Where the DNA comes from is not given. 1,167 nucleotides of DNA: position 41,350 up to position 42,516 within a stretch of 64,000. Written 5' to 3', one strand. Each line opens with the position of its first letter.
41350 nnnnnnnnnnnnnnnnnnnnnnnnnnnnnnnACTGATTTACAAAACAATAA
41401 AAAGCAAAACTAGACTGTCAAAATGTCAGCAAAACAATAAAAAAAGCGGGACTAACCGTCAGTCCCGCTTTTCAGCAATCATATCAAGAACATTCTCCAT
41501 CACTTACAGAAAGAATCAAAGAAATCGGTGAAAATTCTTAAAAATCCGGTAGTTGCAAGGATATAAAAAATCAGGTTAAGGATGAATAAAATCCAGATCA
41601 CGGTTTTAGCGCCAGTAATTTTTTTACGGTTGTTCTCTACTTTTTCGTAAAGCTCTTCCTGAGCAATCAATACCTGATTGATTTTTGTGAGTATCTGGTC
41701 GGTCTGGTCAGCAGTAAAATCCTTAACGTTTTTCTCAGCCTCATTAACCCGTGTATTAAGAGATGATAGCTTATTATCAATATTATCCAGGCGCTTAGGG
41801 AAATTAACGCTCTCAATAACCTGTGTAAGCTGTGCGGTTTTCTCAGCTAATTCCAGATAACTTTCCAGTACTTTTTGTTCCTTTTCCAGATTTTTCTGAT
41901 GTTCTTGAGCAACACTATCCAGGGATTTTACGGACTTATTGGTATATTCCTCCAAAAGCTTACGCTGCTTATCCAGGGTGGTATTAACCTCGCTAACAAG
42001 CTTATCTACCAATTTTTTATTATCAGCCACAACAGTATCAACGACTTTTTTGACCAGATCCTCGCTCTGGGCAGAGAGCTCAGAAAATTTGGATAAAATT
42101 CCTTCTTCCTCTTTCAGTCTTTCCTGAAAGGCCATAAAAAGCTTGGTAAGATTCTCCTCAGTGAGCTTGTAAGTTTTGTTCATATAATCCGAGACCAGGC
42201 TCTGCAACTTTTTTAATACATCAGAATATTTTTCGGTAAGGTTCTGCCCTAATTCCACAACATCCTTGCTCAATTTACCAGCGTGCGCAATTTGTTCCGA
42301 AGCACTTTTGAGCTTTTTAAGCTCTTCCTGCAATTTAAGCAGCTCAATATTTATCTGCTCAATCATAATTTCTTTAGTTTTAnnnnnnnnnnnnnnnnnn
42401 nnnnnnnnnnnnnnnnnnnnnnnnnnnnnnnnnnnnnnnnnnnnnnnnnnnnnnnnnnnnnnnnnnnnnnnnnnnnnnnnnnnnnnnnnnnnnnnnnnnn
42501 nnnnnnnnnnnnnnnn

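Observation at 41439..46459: Self-contained two-gene unit: a 1341-aa degenerate RecQ-like protein plus a tail-anchored coiled-coil protein, with no assignable function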

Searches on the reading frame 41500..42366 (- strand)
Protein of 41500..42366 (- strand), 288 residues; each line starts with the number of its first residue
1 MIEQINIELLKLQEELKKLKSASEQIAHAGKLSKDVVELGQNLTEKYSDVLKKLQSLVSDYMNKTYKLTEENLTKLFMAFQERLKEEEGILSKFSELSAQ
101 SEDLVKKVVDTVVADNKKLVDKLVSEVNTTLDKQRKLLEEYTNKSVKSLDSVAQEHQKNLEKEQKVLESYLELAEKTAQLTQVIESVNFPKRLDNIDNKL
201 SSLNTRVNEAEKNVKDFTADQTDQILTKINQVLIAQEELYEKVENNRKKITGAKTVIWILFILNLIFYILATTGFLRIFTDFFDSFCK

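Call 6: search_protein_families(library=pfam, proteins=[window:41500-42366:-], max_evalue=0.1)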
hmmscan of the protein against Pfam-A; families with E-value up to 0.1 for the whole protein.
window:41500-42366:- (288 aa): 5 families
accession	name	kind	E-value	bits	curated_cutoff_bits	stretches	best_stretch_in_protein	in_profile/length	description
PF21521.3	MYO6_lever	-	0.008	16.9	27.3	1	122-241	7-125/141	Myosin VI, lever arm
PF01442.23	Apolipoprotein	-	0.026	14.7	90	0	12-172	9-166/190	Apolipoprotein A1/A4/E domain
PF25547.1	WXG100_2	-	0.043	14.2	27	0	202-283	51-138/150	WXG100 like domain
PF09361.15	Phasin_2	-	0.076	13.7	24.9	1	38-121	5-83/100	Phasin protein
PF04286.17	DUF445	-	0.088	13.1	33.8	1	11-127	214-322/368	Protein of unknown function (DUF445)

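Call 7: search_protein_families(library=padloc, proteins=[window:41500-42366:-], max_evalue=1)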
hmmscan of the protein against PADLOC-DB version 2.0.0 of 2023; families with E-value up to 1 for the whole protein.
window:41500-42366:- (288 aa): 14 families
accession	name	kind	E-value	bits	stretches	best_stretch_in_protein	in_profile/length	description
PDLC03859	LmuB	-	0.00054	17.3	1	3-231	272-477/611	-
PDLC00640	ZorA2|ZorA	-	0.0011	15.7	2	20-59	209-246/590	MotA/ExbB/TolQ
PDLC03865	LmuB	-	0.0012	15.1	1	6-224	630-849/1007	-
PDLC00647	ZorA3|ZorA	-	0.0032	14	1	39-237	278-466/780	MotA/ExbB/TolQ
PDLC00551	JetC2|JetC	-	0.0051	12.7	1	3-236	809-1038/1365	DUF3584 domain; MukB-like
PDLC00638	ZorA2|ZorA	-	0.0053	13.6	2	20-61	201-240/545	MotA/ExbB/TolQ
PDLC00648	ZorA3|ZorA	-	0.0091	12.7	1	33-232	299-484/692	MotA/ExbB/TolQ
PDLC00025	DruG2|DruG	-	0.02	11.4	1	21-220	235-423/704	Unknown function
PDLC00601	ZorA1|ZorA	-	0.033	10.8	1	52-246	300-490/699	MotA/ExbB/TolQ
PDLC00649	ZorA3|ZorA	-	0.034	10.5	1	21-156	475-608/698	MotA/ExbB/TolQ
PDLC00518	JetC1|JetC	-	0.044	9.6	1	14-215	683-886/1112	DUF3584 domain; MukB-like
PDLC00650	ZorA3|ZorA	-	0.051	10.1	1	27-231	452-725/1063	MotA/ExbB/TolQ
PDLC04079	SIR2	-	0.12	8.9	1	141-229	80-169/430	-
PDLC00006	DruC1|DruC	-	0.86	6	1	188-251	165-227/626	Unknown function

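Call 8: search_protein_families(library=ncbifam, proteins=[window:41500-42366:-], max_evalue=0.1)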
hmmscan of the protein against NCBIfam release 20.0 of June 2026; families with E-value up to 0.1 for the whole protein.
window:41500-42366:- (288 aa): 3 families
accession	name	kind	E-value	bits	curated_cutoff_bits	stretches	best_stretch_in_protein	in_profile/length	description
NF045780.1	TrlF_fam_ATP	equivalog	0.01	14.6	350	1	3-251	456-707/944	TrlF family AAA-like ATPase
NF011170.0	PRK14572.1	equivalog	0.066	12.3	489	1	68-155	159-243/351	D-alanyl-alanine synthetase A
TIGR04527.1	mycoplas_twoTM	subfamily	0.086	12.5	125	0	127-278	49-209/248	MG_279/MG_280 family protein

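Call 10: find_homologous_proteins(query=window:41500-42366:-)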
Query window:41500-42366:- (288 aa): 21 proteins with E <= 0.001 among 3309 candidates.
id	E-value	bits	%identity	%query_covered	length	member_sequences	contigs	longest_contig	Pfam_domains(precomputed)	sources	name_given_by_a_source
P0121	2.8e-165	566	97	100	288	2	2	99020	-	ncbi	-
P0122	2.5e-112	393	66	100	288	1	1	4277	-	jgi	jgi:hypothetical protein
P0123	4.5e-111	389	65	100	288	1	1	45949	-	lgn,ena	-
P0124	9.4e-109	381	66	100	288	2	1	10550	-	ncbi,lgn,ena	-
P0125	2.2e-107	377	64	100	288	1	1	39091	-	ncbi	-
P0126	4.0e-106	373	64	100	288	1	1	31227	-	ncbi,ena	-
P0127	1.1e-102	361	63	100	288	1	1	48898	-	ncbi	-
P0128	3.3e-101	356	61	100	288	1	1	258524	-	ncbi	-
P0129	1.5e-99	351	61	100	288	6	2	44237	-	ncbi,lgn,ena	-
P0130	1.5e-98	348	60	99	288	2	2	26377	-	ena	-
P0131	8.9e-96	339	60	100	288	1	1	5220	-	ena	-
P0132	1.7e-85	305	59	87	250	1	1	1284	-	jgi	jgi:tetrahydromethanopterin S-methyltransferase subunit B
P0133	5.8e-77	277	50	97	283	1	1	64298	-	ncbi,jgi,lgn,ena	-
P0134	2.8e-57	213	48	93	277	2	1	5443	-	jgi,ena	-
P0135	3.4e-43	166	37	98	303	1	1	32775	-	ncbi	-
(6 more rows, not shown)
